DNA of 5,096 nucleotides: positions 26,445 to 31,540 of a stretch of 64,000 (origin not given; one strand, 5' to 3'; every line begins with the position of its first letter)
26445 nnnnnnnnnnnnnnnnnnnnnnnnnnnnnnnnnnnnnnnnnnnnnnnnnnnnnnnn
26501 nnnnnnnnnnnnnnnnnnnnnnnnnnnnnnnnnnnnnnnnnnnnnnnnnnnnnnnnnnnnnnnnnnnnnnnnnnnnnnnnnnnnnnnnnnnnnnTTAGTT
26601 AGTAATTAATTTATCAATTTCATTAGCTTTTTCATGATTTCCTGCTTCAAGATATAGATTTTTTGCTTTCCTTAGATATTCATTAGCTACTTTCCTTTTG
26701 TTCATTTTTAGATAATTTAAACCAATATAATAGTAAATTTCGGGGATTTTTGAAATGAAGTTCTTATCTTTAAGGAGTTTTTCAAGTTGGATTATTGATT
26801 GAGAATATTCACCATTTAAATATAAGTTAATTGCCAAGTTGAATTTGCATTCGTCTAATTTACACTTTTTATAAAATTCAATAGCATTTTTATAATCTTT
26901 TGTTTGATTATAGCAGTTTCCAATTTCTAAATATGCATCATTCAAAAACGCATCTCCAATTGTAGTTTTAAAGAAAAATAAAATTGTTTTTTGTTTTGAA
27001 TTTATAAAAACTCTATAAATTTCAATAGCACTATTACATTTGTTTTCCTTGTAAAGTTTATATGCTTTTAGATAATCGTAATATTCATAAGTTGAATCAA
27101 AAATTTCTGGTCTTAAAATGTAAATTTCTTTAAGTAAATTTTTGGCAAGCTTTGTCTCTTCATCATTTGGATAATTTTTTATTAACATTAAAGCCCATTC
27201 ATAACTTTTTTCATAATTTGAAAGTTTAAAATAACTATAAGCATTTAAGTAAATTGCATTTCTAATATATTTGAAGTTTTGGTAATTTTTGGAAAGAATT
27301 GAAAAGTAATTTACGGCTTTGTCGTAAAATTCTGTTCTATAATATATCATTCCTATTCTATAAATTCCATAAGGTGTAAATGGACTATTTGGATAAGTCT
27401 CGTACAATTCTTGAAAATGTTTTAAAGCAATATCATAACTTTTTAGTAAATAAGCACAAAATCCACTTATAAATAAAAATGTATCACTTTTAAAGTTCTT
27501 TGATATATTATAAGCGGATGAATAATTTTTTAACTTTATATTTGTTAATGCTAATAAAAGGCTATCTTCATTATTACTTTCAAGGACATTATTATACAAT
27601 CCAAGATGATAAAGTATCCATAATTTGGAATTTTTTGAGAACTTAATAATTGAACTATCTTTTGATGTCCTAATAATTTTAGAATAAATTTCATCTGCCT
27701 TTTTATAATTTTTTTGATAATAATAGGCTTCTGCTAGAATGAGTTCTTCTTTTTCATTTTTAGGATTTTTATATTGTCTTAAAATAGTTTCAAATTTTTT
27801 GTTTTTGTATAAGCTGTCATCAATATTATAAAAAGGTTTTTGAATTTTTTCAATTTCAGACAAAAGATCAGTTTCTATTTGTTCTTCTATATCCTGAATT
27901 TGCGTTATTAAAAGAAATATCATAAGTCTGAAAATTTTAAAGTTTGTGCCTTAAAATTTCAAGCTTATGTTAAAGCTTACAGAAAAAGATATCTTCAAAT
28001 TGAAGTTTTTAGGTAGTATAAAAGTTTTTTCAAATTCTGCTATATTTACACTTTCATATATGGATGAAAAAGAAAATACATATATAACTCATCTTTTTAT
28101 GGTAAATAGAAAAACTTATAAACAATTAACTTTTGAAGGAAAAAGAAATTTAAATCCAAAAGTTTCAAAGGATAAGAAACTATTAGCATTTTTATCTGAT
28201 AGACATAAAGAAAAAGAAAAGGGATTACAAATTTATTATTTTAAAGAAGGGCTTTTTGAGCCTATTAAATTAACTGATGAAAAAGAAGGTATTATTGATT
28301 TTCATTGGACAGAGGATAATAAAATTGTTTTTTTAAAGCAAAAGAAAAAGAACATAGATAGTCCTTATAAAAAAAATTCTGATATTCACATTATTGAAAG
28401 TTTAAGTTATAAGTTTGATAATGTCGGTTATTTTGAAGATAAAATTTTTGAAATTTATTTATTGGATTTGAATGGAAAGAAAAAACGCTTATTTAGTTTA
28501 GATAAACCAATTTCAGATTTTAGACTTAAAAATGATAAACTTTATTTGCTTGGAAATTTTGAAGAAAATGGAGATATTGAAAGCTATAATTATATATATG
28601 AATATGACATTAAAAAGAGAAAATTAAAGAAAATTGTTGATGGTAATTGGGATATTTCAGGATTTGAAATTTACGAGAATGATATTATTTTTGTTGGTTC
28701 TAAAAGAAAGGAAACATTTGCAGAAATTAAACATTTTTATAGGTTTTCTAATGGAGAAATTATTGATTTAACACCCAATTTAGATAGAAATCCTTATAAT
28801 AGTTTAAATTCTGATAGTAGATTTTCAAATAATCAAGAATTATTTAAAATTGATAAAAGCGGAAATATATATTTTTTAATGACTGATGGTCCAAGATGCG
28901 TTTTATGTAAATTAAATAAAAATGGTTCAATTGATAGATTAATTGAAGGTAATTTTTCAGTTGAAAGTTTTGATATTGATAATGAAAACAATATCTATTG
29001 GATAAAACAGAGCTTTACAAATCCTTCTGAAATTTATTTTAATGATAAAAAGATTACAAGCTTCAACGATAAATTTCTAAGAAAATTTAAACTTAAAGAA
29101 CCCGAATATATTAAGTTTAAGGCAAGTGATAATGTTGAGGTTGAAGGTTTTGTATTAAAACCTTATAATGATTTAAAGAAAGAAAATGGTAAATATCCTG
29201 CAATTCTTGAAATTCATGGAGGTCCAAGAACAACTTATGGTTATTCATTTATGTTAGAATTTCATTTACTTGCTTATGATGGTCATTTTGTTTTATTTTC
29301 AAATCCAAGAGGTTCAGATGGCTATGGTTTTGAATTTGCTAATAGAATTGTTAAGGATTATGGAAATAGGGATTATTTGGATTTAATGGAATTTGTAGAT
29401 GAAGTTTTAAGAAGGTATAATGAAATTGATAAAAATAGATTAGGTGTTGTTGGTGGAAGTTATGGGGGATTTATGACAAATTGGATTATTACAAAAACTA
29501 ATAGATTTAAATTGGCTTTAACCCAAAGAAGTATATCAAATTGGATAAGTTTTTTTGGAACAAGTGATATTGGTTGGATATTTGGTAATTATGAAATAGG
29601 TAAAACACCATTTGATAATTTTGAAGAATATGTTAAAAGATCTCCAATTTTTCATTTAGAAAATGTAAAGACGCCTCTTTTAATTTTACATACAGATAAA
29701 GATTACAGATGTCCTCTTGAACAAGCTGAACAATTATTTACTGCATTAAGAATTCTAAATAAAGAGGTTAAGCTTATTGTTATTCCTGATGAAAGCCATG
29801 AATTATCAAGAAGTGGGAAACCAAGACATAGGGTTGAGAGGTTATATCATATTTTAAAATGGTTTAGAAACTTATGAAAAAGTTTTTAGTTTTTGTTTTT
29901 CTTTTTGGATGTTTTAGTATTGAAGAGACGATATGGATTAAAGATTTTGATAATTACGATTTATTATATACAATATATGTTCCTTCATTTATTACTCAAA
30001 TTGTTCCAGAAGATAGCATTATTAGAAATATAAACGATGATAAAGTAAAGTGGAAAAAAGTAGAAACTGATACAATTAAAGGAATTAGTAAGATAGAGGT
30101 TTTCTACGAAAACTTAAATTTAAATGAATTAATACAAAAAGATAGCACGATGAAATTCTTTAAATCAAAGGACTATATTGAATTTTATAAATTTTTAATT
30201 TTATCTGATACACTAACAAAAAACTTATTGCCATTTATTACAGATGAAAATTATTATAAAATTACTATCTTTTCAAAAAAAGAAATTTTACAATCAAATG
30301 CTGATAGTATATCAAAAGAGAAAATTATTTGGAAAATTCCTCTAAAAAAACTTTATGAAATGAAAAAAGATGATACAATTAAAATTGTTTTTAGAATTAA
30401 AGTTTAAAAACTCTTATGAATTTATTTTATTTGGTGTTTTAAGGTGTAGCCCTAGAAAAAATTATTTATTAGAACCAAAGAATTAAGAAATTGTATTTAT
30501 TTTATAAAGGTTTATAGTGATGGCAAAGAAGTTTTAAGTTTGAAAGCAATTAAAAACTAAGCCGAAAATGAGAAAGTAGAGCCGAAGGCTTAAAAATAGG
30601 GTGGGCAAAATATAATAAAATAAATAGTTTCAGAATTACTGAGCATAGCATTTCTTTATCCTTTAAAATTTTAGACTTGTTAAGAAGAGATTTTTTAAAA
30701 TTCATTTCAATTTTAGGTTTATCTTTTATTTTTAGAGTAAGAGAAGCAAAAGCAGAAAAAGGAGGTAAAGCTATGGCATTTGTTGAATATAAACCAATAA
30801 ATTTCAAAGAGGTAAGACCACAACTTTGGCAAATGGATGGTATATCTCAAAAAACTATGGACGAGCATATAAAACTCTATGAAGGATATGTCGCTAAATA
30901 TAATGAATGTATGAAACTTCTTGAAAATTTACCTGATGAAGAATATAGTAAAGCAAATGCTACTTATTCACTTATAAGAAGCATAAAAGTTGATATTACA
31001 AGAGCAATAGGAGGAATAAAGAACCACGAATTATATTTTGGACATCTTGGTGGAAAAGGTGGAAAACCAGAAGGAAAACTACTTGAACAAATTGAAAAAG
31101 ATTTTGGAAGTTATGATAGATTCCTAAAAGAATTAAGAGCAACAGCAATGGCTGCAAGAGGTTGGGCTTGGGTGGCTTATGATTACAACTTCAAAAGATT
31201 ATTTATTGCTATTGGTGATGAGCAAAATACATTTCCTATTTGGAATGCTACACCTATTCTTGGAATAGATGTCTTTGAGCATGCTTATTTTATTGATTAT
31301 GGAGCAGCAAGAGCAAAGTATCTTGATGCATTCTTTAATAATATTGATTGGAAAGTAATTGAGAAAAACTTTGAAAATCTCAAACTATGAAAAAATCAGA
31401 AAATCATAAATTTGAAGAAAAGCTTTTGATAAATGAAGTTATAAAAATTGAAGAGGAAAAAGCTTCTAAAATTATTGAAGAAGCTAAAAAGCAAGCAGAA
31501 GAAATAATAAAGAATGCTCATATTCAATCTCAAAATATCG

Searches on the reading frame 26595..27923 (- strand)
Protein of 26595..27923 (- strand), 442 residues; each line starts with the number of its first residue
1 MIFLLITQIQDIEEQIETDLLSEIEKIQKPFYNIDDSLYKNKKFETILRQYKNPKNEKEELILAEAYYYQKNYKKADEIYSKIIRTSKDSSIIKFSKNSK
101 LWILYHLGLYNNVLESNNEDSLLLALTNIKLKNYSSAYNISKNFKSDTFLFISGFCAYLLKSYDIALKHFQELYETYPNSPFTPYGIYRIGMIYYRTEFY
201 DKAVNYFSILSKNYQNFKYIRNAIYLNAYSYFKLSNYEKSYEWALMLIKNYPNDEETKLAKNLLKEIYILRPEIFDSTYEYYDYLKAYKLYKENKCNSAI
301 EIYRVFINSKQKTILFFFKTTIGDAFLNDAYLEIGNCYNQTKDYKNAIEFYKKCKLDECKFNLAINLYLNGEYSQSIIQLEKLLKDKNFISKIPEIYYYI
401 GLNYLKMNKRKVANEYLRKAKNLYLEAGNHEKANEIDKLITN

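Call 9: search_protein_families(library=ncbifam, proteins=[window:26595-27923:-])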
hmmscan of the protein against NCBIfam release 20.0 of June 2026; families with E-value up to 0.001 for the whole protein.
window:26595-27923:- (442 aa): 7 families
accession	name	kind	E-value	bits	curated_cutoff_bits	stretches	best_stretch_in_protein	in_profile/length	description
TIGR02795.1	tol_pal_ybgF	equivalog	2.1e-16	60.6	90.1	1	161-262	16-117/119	tol-pal system protein YbgF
TIGR03302.1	OM_YfiO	subfamily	5.4e-08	32.6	81.4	1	153-196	76-119/239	outer membrane protein assembly factor BamD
TIGR02917.1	PEP_TPR_lipo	equivalog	8.4e-08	30.5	312.2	1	132-257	214-331/899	XrtA/PEP-CTERM system TPR-repeat protein PrsT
NF008068.0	PRK10803.1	equivalog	1.1e-05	25.5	383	1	161-264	157-260/263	cell division protein CpoB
TIGR02552.1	LcrH_SycD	equivalog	9.6e-05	22.1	104.8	0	324-354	48-78/136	SycD/LcrH family type III secretion system chaperone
NF052312.1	T9SS_PorW_SprE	equivalog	0.00013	20.8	250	0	186-312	547-669/716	type IX secretion system periplasmic lipoprotein PorW/SprE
NF033920.0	C39_PA2778_fam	equivalog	0.00037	20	150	0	41-91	176-224/255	PA2778 family cysteine peptidase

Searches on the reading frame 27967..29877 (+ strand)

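Call 9: search_protein_families(library=ncbifam, proteins=[window:27967-29877:+])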
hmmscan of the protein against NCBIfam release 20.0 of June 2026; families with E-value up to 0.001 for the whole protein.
window:27967-29877:+ (636 aa): 4 families
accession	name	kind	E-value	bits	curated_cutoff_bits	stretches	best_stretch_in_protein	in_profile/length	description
NF053518.1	DipepPtdsDpp5Prph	equivalog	1.4e-56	192.4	900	2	285-615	295-635/655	dipeptidyl-peptidase Dpp5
NF033523.0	lasso_peptidase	equivalog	6.1e-14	51.7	400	1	459-634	462-634/638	Atxe2 family lasso peptide isopeptidase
NF047920.1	lactonase_UilS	equivalog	2e-05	24.4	400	0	546-622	198-272/285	UilS family quorum-quenching N-acyl-homoserine lactonase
NF050058.1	e_dPHAscl_type1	hypoth_equivalog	2.4e-05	24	150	1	408-509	20-123/276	extracellular catalytic domain type 1 short-chain-length polyhydroxyalkanoate depolymerase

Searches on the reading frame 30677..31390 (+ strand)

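Call 9: search_protein_families(library=ncbifam, proteins=[window:30677-31390:+])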
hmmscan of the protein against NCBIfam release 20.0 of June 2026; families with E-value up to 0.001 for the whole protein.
window:30677-31390:+ (237 aa): 3 families
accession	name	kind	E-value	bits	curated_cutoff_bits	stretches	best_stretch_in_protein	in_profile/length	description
NF041312.1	Superox_dis_Halo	equivalog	3.2e-34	118.6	300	1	64-234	25-190/196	superoxide dismutase [Mn]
NF007832.0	PRK10543.1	equivalog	4.8e-24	85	348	1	56-233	19-192/193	superoxide dismutase [Fe]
NF008177.0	PRK10925.1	equivalog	2.4e-18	66.7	363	1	58-233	21-203/206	superoxide dismutase [Mn]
